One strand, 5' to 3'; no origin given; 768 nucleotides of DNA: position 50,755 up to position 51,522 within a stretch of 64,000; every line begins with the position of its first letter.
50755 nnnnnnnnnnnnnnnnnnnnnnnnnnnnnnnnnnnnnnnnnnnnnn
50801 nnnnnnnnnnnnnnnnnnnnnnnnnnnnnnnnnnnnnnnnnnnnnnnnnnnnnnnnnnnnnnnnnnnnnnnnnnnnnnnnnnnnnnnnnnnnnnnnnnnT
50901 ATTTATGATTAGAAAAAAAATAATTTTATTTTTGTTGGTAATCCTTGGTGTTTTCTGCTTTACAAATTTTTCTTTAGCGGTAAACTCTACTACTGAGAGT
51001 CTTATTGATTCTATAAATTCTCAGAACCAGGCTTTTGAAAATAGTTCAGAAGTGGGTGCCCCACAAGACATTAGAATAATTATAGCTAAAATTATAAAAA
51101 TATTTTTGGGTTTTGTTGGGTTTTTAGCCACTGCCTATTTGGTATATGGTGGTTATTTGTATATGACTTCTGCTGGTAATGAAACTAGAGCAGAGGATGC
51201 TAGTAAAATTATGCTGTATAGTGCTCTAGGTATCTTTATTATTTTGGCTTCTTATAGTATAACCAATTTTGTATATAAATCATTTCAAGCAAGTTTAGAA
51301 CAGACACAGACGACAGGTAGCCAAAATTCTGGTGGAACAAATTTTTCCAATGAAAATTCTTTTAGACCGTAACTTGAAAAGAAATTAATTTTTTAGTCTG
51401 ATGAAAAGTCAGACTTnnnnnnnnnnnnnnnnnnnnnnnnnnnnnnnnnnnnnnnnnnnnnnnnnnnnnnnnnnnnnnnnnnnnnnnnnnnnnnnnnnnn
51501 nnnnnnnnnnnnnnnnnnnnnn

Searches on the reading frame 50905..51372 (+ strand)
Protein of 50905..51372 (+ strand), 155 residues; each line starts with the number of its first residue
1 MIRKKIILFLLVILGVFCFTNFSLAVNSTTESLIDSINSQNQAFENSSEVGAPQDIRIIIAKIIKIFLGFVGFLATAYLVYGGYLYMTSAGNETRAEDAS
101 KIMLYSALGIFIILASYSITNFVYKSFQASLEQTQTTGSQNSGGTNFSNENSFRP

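Call 3: search_protein_families(library=pfam, proteins=[window:50905-51372:+], max_evalue=0.1)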
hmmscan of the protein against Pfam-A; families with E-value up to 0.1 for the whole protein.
window:50905-51372:+ (155 aa): 2 families
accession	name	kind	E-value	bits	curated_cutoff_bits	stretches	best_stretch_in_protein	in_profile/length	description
PF18895.5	T4SS_pilin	-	8.7e-07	29.4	26.6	1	59-123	8-71/71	Type IV secretion system pilin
PF25152.1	CD59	-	0.086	13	33.9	0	3-33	4-35/127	CD59 glycoprotein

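Call 4: search_protein_families(library=ncbifam, proteins=[window:50905-51372:+], max_evalue=0.1)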
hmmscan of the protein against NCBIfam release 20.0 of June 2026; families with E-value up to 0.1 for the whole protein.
window:50905-51372:+ (155 aa): 3 families
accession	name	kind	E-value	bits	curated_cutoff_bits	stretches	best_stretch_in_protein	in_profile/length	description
NF045849.1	ICE_MMCAP2_0565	equivalog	4.8e-08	32.6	40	1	55-125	8-78/80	Mbov_0395 family pilin-like conjugal transfer protein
NF005247.0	PRK06758.1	equivalog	0.011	16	233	1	74-124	40-85/128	hypothetical protein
NF047771.1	LIC_11490_fam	equivalog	0.063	13.3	100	0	9-43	6-40/235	LIC_11490 family protein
